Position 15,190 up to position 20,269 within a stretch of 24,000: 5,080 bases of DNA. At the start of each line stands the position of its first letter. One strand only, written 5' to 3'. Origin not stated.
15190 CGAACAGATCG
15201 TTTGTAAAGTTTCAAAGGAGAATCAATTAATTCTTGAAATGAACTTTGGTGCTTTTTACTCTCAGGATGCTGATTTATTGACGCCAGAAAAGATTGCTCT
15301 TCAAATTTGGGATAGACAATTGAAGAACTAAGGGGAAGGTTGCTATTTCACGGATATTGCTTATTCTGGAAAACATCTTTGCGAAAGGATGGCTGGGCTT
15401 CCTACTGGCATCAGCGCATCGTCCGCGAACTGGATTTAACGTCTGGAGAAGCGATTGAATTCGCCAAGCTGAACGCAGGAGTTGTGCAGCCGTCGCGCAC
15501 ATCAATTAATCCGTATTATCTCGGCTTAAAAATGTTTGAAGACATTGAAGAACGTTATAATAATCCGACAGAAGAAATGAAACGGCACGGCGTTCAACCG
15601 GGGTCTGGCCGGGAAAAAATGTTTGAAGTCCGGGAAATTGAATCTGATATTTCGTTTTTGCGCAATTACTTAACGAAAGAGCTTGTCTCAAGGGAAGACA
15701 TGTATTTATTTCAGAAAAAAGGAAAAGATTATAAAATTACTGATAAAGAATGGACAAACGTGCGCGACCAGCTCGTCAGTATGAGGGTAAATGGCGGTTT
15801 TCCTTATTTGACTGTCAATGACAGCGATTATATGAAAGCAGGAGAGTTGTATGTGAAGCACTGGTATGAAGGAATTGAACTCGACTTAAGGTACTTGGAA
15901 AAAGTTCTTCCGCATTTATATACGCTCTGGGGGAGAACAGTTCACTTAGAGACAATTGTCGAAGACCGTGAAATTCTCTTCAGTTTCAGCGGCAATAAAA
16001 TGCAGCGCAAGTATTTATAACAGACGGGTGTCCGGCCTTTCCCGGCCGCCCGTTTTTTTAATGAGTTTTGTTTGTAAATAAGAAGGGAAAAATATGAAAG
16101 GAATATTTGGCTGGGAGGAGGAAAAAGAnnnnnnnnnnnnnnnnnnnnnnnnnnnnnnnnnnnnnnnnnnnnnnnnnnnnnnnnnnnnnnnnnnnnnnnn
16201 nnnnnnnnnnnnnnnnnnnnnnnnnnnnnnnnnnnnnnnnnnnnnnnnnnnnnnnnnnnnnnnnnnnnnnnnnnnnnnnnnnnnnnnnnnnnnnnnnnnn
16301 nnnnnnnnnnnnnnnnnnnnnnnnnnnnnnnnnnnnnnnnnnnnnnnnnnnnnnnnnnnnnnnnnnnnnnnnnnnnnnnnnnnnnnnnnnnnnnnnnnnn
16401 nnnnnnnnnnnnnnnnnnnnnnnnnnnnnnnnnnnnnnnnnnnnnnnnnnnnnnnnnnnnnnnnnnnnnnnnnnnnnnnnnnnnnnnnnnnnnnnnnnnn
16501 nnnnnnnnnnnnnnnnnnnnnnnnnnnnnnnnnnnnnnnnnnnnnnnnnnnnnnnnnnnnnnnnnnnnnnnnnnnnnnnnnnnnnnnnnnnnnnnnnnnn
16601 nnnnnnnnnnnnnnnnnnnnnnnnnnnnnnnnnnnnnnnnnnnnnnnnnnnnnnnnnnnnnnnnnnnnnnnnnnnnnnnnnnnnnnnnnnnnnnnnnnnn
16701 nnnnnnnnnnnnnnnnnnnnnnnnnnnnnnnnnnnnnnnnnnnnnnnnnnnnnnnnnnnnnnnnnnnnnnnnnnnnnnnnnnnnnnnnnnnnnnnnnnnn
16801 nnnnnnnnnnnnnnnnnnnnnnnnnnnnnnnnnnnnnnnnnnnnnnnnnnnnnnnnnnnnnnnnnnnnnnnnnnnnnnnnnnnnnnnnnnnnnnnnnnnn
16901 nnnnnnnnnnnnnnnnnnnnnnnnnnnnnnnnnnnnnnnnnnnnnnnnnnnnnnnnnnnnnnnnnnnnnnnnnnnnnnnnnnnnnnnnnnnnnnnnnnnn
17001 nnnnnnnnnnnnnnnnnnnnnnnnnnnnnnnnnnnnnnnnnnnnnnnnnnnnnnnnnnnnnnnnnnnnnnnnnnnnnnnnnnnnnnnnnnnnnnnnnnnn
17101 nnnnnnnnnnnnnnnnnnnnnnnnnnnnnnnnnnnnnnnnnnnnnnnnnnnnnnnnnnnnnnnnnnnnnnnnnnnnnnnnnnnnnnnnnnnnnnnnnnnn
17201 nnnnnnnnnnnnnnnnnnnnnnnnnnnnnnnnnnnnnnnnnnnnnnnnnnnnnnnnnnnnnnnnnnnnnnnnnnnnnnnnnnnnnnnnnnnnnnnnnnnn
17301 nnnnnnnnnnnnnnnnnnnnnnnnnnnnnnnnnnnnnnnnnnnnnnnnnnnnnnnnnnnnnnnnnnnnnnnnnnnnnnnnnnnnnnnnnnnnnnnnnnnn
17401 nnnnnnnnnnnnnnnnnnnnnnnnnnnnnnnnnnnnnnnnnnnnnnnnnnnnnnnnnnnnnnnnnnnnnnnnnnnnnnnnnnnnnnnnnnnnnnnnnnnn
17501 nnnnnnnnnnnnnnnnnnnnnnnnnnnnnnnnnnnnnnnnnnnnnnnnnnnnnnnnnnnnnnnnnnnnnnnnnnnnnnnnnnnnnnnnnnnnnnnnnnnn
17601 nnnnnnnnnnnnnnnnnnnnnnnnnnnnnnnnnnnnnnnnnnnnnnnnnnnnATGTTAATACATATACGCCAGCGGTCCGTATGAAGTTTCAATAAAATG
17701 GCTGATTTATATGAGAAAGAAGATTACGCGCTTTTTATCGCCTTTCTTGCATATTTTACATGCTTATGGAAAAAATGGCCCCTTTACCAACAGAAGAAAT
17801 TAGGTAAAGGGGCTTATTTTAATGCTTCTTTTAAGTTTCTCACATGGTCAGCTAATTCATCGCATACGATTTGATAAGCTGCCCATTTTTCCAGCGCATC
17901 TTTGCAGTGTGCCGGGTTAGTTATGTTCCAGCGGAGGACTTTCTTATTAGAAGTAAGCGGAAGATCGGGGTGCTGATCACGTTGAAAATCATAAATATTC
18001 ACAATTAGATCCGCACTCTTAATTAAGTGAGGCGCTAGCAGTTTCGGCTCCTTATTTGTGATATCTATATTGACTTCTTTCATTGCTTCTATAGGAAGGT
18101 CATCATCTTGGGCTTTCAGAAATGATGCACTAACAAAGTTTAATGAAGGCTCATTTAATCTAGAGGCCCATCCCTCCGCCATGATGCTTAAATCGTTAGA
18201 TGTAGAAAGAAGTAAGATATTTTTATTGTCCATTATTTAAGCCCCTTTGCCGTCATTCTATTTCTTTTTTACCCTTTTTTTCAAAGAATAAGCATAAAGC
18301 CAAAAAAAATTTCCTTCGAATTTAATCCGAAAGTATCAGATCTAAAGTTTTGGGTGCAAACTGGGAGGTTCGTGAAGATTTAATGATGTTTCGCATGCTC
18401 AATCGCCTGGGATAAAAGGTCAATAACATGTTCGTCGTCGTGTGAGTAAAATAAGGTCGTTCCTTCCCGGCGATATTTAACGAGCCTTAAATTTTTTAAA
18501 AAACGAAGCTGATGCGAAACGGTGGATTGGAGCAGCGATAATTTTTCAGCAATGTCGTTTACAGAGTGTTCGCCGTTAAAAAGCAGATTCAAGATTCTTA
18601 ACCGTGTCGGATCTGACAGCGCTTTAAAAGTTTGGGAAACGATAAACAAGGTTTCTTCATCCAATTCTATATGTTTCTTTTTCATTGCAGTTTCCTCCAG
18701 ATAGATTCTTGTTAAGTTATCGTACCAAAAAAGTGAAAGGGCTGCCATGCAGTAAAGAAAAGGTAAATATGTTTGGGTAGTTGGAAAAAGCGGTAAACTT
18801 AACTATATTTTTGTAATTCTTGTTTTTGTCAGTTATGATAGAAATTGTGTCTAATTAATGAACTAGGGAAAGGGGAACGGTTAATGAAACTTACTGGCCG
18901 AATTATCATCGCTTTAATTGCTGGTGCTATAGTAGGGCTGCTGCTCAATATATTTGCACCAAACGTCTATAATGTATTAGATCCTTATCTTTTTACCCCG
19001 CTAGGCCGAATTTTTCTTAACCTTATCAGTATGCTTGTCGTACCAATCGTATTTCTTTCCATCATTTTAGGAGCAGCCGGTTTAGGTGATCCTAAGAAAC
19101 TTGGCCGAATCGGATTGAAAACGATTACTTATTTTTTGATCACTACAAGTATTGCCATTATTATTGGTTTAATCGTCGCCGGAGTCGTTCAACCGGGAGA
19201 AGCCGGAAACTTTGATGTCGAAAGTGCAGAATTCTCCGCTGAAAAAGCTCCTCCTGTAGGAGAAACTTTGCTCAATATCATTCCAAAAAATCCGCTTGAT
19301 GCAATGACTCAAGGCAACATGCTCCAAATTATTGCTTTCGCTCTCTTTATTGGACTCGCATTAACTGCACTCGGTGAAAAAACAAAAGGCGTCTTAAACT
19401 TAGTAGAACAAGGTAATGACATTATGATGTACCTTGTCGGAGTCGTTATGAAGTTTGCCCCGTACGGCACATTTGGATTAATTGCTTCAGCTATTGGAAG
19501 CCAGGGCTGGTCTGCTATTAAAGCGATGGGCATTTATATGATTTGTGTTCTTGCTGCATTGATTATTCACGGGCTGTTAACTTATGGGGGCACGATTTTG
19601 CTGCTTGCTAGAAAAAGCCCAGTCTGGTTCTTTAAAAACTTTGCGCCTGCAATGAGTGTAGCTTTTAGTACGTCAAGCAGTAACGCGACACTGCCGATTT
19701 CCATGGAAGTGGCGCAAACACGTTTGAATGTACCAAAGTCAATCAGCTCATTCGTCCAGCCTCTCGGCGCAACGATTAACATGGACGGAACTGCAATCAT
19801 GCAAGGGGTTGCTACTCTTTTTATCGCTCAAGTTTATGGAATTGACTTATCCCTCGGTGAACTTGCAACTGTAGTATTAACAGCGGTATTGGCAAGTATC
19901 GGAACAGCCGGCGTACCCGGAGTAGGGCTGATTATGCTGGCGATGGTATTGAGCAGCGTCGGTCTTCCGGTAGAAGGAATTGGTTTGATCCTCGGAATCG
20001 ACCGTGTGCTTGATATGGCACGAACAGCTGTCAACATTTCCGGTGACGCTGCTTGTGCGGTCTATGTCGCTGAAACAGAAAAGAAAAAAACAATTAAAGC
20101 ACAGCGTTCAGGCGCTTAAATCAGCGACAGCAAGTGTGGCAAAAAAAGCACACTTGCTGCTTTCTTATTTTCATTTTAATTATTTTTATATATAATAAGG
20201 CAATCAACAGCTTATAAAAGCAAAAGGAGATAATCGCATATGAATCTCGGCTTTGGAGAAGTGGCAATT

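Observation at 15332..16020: spoVR is split: only its 3' ~209 codons are present, fused to a >15 kb recombinase-bearing element (skin-like intervening element)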

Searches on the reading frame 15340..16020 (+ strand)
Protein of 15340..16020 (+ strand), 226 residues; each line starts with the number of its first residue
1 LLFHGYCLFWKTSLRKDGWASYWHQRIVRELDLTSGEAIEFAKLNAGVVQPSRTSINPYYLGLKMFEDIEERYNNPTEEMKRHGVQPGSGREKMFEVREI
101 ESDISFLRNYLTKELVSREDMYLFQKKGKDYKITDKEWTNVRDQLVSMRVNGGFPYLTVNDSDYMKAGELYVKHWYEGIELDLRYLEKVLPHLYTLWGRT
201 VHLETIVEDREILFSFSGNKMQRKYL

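Call 5: search_protein_families(library=pfam, proteins=[window:15340-16020:+], max_evalue=0.01)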
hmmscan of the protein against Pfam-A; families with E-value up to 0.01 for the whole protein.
window:15340-16020:+ (226 aa): 2 families
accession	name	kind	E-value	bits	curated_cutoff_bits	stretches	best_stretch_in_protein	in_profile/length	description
PF04293.20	SpoVR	-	6.3e-45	154.1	27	1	12-152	260-405/407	SpoVR like protein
PF24755.2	SpoVR_C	-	4.9e-10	39.7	27.6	1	155-206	1-53/55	SpoVR-like C-terminal domain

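Call 6: search_protein_families(library=ncbifam, proteins=[window:15340-16020:+], max_evalue=0.01)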
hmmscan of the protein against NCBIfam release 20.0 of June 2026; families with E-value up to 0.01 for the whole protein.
window:15340-16020:+ (226 aa): 1 family
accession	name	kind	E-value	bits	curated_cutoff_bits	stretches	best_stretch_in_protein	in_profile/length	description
NF008737.0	PRK11767.1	equivalog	4.5e-15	55.1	679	1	12-212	277-496/505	SpoVR family protein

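Call 7: find_homologous_proteins(query=window:15340-16020:+)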
Query window:15340-16020:+ (226 aa): 720 proteins with E <= 0.001 among 888 candidates; the best 120 are listed.
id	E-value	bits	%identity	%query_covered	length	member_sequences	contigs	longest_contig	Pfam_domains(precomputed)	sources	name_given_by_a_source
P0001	3.2e-151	519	100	100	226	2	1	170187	PF04293.21,PF24755.3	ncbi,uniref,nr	ncbi:stage V sporulation protein R [Bacillus aerolatus]|uniref:Stage V sporulation protein R n=1 Tax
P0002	2.9e-120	418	80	100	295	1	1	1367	PF04293.21,PF24755.3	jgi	jgi:stage V sporulation protein R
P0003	1.2e-116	406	79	96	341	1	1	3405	PF04293.21,PF24755.3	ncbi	-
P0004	1.3e-116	406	83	93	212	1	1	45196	PF04293.21,PF24755.3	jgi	jgi:stage V sporulation protein R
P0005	2.4e-116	405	77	100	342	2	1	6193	PF04293.21,PF24755.3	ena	-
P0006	2.0e-115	402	80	93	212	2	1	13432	PF04293.21,PF24755.3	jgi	-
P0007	4.1e-115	401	78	96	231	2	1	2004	PF04293.21,PF24755.3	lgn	-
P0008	4.7e-115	401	75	100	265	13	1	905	PF04293.21,PF24755.3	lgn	-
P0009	7.9e-115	400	79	95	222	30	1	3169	PF04293.21,PF24755.3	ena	-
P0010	1.7e-114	399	78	96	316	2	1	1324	PF04293.21,PF24755.3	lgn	-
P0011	2.9e-114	398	77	96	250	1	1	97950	PF04293.21,PF24755.3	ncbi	-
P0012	2.9e-114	398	76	96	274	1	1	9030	PF04293.21,PF24755.3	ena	-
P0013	3.5e-114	398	76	96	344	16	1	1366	PF04293.21,PF24755.3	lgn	-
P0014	4.8e-114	398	77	96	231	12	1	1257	PF04293.21,PF24755.3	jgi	jgi:stage V sporulation protein R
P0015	4.9e-114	398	76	96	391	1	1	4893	PF04293.21,PF24755.3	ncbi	ncbi:MAG: SpoVR family protein, partial [Bacillus amyloliquefaciens]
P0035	1.0e-108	380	74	96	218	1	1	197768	PF04293.21,PF24755.3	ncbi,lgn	-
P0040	3.0e-107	376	82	87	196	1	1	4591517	PF04293.21,PF24755.3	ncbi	-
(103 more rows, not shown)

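Call 9: find_encoding_contigs(protein=P0001, flank=10000, max_places=4)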
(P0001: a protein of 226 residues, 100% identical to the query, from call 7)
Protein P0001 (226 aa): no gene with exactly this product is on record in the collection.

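Call 24: find_encoding_contigs(protein=P0040, flank=10000, max_places=3)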
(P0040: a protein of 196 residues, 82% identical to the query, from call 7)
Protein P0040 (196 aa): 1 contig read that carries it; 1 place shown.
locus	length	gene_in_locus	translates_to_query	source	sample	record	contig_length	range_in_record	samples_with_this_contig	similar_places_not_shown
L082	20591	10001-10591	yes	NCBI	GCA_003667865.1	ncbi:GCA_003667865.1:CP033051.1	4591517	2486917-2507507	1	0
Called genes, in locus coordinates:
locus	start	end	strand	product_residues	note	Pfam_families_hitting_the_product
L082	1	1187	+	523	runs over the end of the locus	PF00239:Resolvase, PF07508:Recombinase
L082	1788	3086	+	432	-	PF14319:Zn_Tnp_IS91, PF04986:Y2_Tnp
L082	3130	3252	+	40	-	-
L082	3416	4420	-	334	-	PF03193:RsgA_GTPase (faint), PF00009:GTP_EFTU, PF01926:MMR_HSR1, PF02421:FeoB_N, PF04548:AIG1 (weak), PF00350:Dynamin_N (weak)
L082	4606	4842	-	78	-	-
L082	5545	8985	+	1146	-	PF25199:nSTAND_NTPase5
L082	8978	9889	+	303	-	-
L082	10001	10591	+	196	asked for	PF04293:SpoVR, PF24755:SpoVR_C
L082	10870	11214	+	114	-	-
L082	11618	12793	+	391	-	PF02417:Chromate_transp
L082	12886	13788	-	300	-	PF00248:Aldo_ket_red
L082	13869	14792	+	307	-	PF01636:APH, PF02958:EcKL (weak)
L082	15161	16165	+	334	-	PF09084:NMT1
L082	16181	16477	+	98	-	PF01910:Thiamine_BP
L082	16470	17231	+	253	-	PF00528:BPD_transp_1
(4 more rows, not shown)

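Call 63: find_encoding_contigs(protein=P0035, flank=10000, max_places=2)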
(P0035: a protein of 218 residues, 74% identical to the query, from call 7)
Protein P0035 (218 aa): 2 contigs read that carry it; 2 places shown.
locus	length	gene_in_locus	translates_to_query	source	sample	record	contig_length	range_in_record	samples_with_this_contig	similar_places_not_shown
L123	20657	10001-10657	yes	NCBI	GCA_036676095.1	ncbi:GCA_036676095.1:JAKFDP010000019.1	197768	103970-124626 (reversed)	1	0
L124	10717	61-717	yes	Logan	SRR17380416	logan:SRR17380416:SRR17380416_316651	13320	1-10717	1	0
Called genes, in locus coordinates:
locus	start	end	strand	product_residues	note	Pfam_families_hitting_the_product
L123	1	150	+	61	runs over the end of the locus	PF09388:SpoOE-like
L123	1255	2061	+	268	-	PF04293:SpoVR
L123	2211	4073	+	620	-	PF27449:LtaS_N, PF00884:Sulfatase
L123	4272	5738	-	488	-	PF00239:Resolvase, PF07508:Recombinase, PF13408:Zn_ribbon_recom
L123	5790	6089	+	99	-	-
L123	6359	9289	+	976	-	PF13188:PAS_8, PF00990:GGDEF, PF00563:EAL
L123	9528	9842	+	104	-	PF01909:NTP_transf_2, PF18765:Polbeta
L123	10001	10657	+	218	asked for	PF04293:SpoVR, PF24755:SpoVR_C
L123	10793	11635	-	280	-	PF00924:MS_channel_2nd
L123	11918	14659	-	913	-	PF00990:GGDEF, PF00563:EAL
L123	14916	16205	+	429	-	PF07694:5TM-5TMR_LYT, PF00512:HisKA, PF02518:HATPase_c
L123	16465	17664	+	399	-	PF03239:FTR1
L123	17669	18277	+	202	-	PF10634:Iron_transport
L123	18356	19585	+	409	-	PF10080:FtrD-like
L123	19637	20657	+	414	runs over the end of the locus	PF12704:MacB_PCD, PF02687:FtsX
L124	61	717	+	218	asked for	PF04293:SpoVR, PF24755:SpoVR_C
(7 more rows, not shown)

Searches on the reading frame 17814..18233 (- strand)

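Call 6: search_protein_families(library=ncbifam, proteins=[window:17814-18233:-], max_evalue=0.01)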
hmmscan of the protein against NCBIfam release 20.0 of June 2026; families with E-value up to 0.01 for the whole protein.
window:17814-18233:- (139 aa): 3 families
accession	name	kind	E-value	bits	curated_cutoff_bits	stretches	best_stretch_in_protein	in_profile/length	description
NF010053.0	PRK13530.1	subfamily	4.6e-17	62.6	215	1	1-137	1-131/133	arsenate reductase (thioredoxin)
TIGR02691.1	arsC_pI258_fam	equivalog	1.2e-16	61.1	174.3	1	9-133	4-128/129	arsenate reductase (thioredoxin)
TIGR02689.1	ars_reduc_gluta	equivalog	8.4e-05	22.8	157.6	1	15-80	13-78/126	arsenate reductase, glutathione/glutaredoxin type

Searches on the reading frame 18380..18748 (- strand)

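Call 6: search_protein_families(library=ncbifam, proteins=[window:18380-18748:-], max_evalue=0.01)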
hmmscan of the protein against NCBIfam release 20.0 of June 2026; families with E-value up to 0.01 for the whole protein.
window:18380-18748:- (122 aa): 12 families
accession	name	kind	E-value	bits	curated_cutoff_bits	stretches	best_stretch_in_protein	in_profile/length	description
NF033788.1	HTH_metalloreg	subfamily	1.6e-27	95.1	55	1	38-112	2-77/77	metalloregulator ArsR/SmtB family transcription factor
NF033789.1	repress_SdpR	subfamily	7.2e-17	61.1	100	1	40-106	1-67/79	autorepressor SdpR family transcription factor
NF045707.1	Dbac_1936_reg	equivalog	8.9e-17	60.9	115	1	37-115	7-85/99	ArsR/SmtB-type metalloregulator TsoR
NF040642.1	sulf_sens_BigR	equivalog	2.5e-13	49.9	155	1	37-112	10-85/95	sulfite-sensing transcriptional repressor BigR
NF041413.1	ArsR_Rv2640c_fam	equivalog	2.6e-12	47.2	155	1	30-109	25-107/118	Rv2640c family ArsR-like transcriptional regulator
NF047906.1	CdPbTransRegCmtR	equivalog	2.4e-10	40.2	150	1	37-115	11-89/104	Cd(II)/Pb(II)-sensing metalloregulatory transcriptional regulator CmtR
TIGR01884.1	cas_HTH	subfamily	2.3e-09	36.9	60.2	1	31-93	126-189/202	CRISPR-associated CARF protein Csa3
NF007528.0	PRK10141.1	subfamily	5.2e-08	32.8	97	1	38-117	7-86/117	metalloregulator ArsR/SmtB family transcription factor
NF053755.1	MsvR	equivalog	1.7e-07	31.2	220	1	37-94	3-60/236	transcriptional factor MsvR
NF052532.1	TransRegPagRBaca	equivalog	5.6e-06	26.4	170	1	38-111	18-91/99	transcriptional repressor PagR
NF053606.1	Sta1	subfamily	0.0027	17.8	80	1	50-96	23-70/100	Sta1 family transcriptional regulator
TIGR02985.1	Sig70_bacteroi1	subfamily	0.0055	16.9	126.4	1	18-82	87-152/162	RNA polymerase sigma-70 factor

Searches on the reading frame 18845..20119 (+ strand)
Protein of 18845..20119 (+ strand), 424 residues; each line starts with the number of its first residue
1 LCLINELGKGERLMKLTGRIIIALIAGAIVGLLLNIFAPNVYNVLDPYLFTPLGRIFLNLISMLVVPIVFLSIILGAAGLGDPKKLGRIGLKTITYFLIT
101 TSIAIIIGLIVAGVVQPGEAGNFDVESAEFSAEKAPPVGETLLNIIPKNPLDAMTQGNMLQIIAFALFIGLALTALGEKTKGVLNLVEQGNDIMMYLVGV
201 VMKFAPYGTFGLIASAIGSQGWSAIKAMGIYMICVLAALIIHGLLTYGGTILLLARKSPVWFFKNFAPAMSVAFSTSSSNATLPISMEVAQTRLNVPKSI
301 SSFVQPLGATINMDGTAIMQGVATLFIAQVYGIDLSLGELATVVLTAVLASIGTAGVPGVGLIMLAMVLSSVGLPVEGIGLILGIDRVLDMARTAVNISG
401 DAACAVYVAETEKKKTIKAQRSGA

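Call 6: search_protein_families(library=ncbifam, proteins=[window:18845-20119:+], max_evalue=0.01)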
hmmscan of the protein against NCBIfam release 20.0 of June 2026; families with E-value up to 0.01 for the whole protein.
window:18845-20119:+ (424 aa): 4 families
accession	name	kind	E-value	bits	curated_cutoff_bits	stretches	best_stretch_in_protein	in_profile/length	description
NF008440.0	PRK11283.1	equivalog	2.7e-85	286.7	638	1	14-415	6-415/437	glutamate/aspartate:proton symporter GltP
NF002461.0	PRK01663.1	subfamily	2.6e-77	260.6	513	1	15-414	8-404/428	C4-dicarboxylate transporter DctA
NF009587.0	PRK13027.1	subfamily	1.9e-71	241.2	570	1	15-414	8-405/442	C4-dicarboxylate transporter DctA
NF010151.0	PRK13628.1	equivalog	1.5e-38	132.9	308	1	16-416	16-405/407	serine/threonine transporter SstT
